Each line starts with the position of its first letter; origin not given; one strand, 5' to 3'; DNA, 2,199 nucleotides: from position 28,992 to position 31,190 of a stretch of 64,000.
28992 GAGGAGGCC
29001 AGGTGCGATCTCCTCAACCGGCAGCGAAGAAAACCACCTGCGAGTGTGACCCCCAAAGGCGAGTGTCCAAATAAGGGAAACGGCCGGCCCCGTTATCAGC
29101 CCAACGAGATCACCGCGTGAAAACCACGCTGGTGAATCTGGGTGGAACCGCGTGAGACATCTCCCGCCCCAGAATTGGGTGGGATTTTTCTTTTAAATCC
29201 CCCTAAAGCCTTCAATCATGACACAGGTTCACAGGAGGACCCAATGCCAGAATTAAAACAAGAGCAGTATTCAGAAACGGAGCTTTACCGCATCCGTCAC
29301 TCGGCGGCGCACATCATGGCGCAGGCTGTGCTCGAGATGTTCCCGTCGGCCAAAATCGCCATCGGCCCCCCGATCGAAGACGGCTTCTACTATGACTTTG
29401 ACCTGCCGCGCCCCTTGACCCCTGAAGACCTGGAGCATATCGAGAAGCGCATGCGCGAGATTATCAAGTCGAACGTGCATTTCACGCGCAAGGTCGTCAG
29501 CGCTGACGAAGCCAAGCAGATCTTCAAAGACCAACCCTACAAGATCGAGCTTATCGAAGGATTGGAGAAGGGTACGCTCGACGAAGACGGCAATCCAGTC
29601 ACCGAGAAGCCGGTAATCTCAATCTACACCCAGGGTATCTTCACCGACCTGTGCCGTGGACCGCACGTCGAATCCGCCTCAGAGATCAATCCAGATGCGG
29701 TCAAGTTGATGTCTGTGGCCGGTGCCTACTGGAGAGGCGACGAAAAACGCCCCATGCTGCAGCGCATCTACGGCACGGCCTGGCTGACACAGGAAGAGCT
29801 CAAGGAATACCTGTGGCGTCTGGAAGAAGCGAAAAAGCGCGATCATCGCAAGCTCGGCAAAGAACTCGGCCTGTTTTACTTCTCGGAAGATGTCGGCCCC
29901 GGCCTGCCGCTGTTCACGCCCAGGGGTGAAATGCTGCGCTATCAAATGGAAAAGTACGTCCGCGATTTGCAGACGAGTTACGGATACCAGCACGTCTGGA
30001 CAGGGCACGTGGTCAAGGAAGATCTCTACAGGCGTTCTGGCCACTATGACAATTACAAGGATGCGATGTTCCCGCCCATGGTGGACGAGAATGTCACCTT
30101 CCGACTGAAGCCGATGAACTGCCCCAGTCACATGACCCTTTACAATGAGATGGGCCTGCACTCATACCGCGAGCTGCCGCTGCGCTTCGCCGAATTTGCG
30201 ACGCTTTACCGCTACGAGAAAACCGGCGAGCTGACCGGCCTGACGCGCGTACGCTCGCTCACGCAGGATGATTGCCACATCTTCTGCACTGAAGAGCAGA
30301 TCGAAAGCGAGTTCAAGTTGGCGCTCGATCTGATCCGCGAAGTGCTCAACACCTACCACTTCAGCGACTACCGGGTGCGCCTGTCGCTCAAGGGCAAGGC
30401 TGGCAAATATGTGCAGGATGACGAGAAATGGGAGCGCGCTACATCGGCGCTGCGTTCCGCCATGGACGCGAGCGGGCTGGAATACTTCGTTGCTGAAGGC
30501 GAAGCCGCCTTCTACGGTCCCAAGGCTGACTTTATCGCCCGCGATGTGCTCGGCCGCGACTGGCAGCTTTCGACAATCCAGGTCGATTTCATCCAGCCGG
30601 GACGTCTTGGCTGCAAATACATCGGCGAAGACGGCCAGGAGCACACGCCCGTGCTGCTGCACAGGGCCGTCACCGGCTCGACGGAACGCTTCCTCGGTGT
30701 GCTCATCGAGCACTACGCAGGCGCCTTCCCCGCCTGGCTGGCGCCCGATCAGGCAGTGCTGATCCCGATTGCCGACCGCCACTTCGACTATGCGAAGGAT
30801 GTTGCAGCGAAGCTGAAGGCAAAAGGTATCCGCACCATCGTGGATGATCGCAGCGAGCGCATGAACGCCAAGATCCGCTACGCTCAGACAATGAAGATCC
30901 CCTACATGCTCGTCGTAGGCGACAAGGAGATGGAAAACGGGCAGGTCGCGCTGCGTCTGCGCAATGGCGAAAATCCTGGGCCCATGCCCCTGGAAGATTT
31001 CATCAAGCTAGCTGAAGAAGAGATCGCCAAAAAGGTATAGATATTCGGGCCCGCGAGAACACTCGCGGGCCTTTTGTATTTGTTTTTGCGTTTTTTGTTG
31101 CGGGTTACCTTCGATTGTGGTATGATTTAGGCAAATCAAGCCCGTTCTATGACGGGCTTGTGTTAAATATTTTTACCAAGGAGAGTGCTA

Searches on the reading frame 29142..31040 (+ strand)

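Call 81: search_protein_families(library=pfam, proteins=[window:29142-31040:+], max_evalue=0.00001)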
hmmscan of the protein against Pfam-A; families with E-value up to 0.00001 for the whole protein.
window:29142-31040:+ (632 aa): 3 families
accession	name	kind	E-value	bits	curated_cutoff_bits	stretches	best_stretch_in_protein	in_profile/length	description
PF00587.30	tRNA-synt_2b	-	7.4e-43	147.1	29.3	1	316-525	6-179/179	tRNA synthetase class II core domain (G, H, P, S and T)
PF03129.25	HGTP_anticodon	-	4.6e-25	88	21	1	537-625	1-92/94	Anticodon binding domain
PF07973.19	tRNA_SAD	-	5e-13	49.2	24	1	159-210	1-44/44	Threonyl and Alanyl tRNA synthetase second additional domain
